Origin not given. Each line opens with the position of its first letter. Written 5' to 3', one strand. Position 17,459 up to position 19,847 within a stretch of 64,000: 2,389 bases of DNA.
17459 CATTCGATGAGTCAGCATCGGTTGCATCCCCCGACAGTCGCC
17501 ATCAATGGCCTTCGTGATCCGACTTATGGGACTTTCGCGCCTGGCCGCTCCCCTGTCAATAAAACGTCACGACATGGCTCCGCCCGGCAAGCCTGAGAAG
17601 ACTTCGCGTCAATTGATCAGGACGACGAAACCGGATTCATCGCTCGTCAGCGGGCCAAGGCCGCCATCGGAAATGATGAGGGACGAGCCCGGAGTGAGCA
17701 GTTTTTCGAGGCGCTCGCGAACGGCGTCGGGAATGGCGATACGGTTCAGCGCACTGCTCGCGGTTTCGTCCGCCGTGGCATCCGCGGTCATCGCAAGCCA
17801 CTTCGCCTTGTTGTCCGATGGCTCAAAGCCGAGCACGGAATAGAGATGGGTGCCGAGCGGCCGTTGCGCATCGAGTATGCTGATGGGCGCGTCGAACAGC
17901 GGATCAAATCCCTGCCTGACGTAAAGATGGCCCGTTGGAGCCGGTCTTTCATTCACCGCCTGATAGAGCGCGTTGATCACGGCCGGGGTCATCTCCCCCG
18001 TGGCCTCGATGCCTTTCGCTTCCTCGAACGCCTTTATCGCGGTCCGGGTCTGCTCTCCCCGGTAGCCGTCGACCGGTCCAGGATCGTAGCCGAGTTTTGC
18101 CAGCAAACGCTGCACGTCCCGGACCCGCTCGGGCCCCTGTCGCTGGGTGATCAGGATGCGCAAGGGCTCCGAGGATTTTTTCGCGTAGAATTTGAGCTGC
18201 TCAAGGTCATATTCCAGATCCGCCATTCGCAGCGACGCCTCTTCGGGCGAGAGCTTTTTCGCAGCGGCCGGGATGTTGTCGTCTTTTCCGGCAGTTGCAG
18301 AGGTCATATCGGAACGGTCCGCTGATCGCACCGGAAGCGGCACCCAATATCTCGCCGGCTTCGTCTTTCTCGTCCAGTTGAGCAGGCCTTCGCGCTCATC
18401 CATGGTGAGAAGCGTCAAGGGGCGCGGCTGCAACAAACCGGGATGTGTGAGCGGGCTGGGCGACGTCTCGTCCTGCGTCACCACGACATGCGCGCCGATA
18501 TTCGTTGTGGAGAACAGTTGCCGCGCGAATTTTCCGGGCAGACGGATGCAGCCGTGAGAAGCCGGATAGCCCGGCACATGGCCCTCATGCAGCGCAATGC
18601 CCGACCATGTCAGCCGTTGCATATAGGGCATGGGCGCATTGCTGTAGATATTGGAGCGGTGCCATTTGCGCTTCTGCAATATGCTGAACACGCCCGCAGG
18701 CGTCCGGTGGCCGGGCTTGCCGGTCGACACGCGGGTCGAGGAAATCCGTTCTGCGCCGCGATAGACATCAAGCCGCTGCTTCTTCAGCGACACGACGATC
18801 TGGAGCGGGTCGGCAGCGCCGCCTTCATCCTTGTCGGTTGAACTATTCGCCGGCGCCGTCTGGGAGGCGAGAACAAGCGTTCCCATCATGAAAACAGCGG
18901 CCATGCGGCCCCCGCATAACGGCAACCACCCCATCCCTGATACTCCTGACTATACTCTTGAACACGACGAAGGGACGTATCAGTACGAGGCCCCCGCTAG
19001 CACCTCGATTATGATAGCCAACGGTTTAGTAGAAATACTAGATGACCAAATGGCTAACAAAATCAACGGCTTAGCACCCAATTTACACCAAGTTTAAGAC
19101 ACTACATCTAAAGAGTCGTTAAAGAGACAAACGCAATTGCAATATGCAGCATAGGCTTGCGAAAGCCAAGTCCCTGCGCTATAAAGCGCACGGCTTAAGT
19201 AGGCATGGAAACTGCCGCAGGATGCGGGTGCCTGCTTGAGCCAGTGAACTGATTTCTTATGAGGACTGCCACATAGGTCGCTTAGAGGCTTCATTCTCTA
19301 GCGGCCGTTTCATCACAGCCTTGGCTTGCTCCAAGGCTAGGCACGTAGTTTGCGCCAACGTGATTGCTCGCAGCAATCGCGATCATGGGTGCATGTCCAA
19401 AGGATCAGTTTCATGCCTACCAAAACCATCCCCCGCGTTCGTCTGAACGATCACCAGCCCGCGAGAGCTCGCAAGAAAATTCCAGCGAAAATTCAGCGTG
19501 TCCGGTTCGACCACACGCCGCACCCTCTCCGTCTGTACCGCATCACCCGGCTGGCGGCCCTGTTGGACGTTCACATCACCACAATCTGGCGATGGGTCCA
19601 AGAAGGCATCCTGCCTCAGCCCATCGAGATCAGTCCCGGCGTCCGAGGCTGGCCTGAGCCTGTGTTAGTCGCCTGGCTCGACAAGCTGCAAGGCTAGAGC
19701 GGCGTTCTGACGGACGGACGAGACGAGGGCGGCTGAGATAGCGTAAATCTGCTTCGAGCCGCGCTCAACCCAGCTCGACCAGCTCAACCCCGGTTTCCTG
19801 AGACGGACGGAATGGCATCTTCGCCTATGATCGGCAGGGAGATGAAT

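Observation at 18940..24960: ~6 kb low-GC integrative islet (int, alpA, rep-like, iterons, nuclease cargo): candidate minimalist satellite-like or integrative replicon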

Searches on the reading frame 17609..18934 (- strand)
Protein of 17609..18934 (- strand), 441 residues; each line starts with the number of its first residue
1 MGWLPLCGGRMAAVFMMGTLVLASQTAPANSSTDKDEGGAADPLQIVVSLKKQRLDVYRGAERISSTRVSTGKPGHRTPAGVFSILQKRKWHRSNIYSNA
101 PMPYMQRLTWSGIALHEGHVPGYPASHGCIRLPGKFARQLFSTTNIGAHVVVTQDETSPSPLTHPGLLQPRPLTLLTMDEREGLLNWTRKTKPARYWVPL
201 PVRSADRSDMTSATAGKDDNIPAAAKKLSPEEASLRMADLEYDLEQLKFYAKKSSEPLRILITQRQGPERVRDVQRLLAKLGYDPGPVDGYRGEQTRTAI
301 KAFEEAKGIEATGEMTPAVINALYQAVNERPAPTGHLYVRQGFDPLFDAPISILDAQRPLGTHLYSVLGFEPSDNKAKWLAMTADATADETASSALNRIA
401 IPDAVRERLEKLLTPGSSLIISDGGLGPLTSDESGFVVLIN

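Call 4: search_protein_families(library=pfam, max_evalue=0.1, proteins=[window:17609-18934:-])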
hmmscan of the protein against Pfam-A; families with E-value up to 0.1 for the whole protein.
window:17609-18934:- (441 aa): 4 families
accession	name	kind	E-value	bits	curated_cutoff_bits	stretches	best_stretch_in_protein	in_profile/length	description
PF03734.19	YkuD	-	1.8e-21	77.7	23.4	1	45-152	3-146/146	L,D-transpeptidase catalytic domain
PF01471.23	PG_binding_1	-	2.2e-16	60.2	23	1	269-323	3-57/57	Putative peptidoglycan binding domain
PF08823.16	PG_binding_2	-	0.019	15.6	21.1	1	269-307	16-54/74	Putative peptidoglycan binding domain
PF09374.15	PG_binding_3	-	0.072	13.7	24.6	0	272-306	4-33/76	Predicted Peptidoglycan domain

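Call 20: find_related_loci(query=window:17609-18934:-, collection=genome_contigs, flank=10000)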
Query window:17609-18934:- (441 aa) in genome_contigs; peptide patterns used: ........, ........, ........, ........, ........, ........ (x = any residue, [..] = any of these).
599 stretches matched a pattern (row limit reached: there are more); 491 encode a relative of the query (tblastn E <= 1e-3); the best 80 are kept; 80 distinct loci.
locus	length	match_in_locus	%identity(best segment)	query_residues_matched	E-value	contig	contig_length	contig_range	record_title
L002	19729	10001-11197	44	1-439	6e-110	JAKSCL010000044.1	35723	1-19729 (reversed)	MAG: Hyphomicrobiales bacterium isolate MAG.284 k141_6780050, whole genome shotgun sequence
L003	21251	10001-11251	43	36-441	1e-107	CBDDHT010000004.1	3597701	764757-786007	MAG: Methyloligellaceae bacterium isolate c3c507ba-ec01-4e02-bce8-0f298382d81c genome assembly, contig: contig_4, whole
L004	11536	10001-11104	46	42-439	8e-106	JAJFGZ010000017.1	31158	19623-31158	MAG: Hyphomicrobiales bacterium isolate OFTM169 OFTM169_16, whole genome shotgun sequence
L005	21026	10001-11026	45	42-423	4e-99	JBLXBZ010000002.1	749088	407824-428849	MAG: Stappiaceae bacterium isolate ES13-05 S13maxbin_out.025RE.5K@2, whole genome shotgun sequence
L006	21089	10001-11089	43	43-441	1e-98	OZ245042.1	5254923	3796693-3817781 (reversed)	MAG: Rhodobiaceae bacterium isolate 4ee551db-ea5e-41c0-a69a-513653a794c3 genome assembly, chromosome: 1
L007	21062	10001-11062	45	23-423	2e-97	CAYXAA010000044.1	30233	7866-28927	MAG TPA_asm: uncultured Hyphomicrobiales bacterium isolate SRP268622_co1_35 genome assembly, contig: NODE_2989_length_30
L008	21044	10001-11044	45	42-423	1e-96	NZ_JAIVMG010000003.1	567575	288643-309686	Stappia indica strain SN13-18 SN13-18_ctg003, whole genome shotgun sequence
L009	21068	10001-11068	42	43-439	4e-94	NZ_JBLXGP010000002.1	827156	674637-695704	MAG: Roseibium sp. isolate ET04-20 T04maxbin_out.060RE.5K@2, whole genome shotgun sequence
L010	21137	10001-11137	44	13-423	1e-92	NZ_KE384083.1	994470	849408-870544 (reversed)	Stappia stellulata DSM 5886 G572DRAFT_scaffold00003.3, whole genome shotgun sequence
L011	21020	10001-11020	45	43-423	4e-92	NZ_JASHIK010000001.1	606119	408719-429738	Stappia sp. MMSF_3263 NODE_1_length_606119_cov_32.990516, whole genome shotgun sequence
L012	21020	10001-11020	45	43-423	8e-92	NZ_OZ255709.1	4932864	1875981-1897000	MAG: Stappia sp. isolate 20bd4c53-2936-4abd-9c1f-35c09e77efeb chromosome 1, complete sequence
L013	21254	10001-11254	41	41-439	9e-92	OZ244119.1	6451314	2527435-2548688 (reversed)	MAG: Hyphomicrobiaceae bacterium isolate 4e06bc6d-1cfb-4cf4-851b-7c7f8a5613a8 genome assembly, chromosome: 1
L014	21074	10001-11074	41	42-439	1e-91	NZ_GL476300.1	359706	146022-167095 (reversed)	Roseibium sp. TrichSKD4 scf_1119120597001, whole genome shotgun sequence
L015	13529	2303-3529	40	43-439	3e-91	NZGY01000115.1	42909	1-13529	MAG: Filomicrobium sp. isolate MED665 77187, whole genome shotgun sequence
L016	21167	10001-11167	40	15-426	3e-90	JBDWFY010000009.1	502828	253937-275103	MAG: Stappiaceae bacterium isolate CI.58.F.C2_411_50 CI_58_F_C2_411_50_000000000009, whole genome shotgun sequence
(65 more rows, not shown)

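Call 23: find_encoding_contigs(protein=window:17609-18934:-, flank=10000, max_places=10)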
Protein window:17609-18934:- (441 aa): 2 contigs read that carry it; 2 places shown.
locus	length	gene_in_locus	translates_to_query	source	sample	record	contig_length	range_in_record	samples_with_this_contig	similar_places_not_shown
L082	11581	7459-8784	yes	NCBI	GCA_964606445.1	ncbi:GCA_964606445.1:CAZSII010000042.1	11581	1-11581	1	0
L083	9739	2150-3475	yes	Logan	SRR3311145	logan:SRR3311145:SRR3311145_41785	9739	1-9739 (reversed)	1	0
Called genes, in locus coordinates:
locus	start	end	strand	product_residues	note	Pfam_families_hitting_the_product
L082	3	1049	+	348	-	?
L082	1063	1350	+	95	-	-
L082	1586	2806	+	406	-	PF00589:Phage_integrase (weak)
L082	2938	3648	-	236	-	-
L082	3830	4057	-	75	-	-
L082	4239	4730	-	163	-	PF01541:GIY-YIG (weak)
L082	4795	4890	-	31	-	-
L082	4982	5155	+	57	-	-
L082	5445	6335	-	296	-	-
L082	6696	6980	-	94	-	-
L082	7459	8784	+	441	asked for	PF03734:YkuD, PF01471:PG_binding_1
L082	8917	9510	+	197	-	PF04955:HupE_UreJ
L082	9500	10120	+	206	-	PF04955:HupE_UreJ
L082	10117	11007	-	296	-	PF00165:HTH_AraC (weak), PF12833:HTH_18, PF00165:HTH_AraC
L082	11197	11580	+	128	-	?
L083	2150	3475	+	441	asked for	PF03734:YkuD, PF01471:PG_binding_1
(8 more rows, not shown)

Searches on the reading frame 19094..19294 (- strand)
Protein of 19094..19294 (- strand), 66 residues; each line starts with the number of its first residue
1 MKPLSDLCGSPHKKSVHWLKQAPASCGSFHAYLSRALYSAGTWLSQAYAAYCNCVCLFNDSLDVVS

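Call 4: search_protein_families(library=pfam, max_evalue=0.1, proteins=[window:19094-19294:-])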
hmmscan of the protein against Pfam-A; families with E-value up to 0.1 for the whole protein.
window:19094-19294:- (66 aa): 0 families

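Call 5: search_protein_families(library=phrogs, max_evalue=0.01, proteins=[window:19094-19294:-])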
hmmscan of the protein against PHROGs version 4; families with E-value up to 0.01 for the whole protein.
window:19094-19294:- (66 aa): 0 families

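Call 6: search_protein_families(library=ncbifam, max_evalue=0.01, proteins=[window:19094-19294:-])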
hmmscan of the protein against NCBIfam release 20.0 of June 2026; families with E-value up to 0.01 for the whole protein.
window:19094-19294:- (66 aa): 0 families

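Call 85: search_protein_families(library=padloc, max_evalue=0.01, proteins=[window:19094-19294:-])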
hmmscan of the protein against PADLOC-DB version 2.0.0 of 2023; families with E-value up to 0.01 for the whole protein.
window:19094-19294:- (66 aa): 0 families

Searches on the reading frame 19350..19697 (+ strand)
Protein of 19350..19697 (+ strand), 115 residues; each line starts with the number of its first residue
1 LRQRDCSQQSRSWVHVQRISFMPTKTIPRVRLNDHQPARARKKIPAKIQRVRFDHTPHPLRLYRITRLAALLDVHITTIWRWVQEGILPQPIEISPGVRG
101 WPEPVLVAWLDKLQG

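Call 4: search_protein_families(library=pfam, max_evalue=0.1, proteins=[window:19350-19697:+])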
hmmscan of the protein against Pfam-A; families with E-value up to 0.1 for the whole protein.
window:19350-19697:+ (115 aa): 5 families
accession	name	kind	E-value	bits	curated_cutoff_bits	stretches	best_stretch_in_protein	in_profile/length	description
PF12728.13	HTH_17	-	5.2e-05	23.9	27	1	62-89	1-28/51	Helix-turn-helix domain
PF00376.29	MerR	-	0.00072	19.8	28.2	1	64-93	1-30/38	MerR family regulatory protein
PF13411.12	MerR_1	-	0.0062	17.1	21.6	1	63-94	1-31/69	MerR HTH family regulatory protein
PF13384.12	HTH_23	-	0.014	15.6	24.6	1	63-84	18-39/50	Homeodomain-like domain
PF13542.12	HTH_Tnp_ISL3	-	0.051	13.5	27.4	1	65-84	29-48/51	Helix-turn-helix domain of transposase family ISL3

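Call 5: search_protein_families(library=phrogs, max_evalue=0.01, proteins=[window:19350-19697:+])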
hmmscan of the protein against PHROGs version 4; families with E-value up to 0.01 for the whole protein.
window:19350-19697:+ (115 aa): 2 families
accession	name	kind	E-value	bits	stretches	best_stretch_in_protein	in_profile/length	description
phrog_66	-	integration and excision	8.6e-08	33.2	1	35-114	67-144/412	excisionase and transcriptional regulator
phrog_597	-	DNA, RNA and nucleotide metabolism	0.0014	19.7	1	54-115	104-166/200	DNA binding protein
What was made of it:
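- Checked: AlpA-like HTH, 19413-19697 (+): HTH_17 E 5e-5, below threshold; phrog_66 'excisionase and transcriptional regulator' E 8.6e-8 (calls 4, 5).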

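Call 6: search_protein_families(library=ncbifam, max_evalue=0.01, proteins=[window:19350-19697:+])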
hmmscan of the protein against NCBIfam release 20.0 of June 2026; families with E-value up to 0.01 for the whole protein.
window:19350-19697:+ (115 aa): 0 families

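Call 85: search_protein_families(library=padloc, max_evalue=0.01, proteins=[window:19350-19697:+])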
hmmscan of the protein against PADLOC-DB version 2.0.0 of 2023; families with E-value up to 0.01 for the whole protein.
window:19350-19697:+ (115 aa): 1 family
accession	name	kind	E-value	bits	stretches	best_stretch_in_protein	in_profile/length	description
PDLC04133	mad1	-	4.5e-06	24.9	1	61-113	4-54/60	mads_1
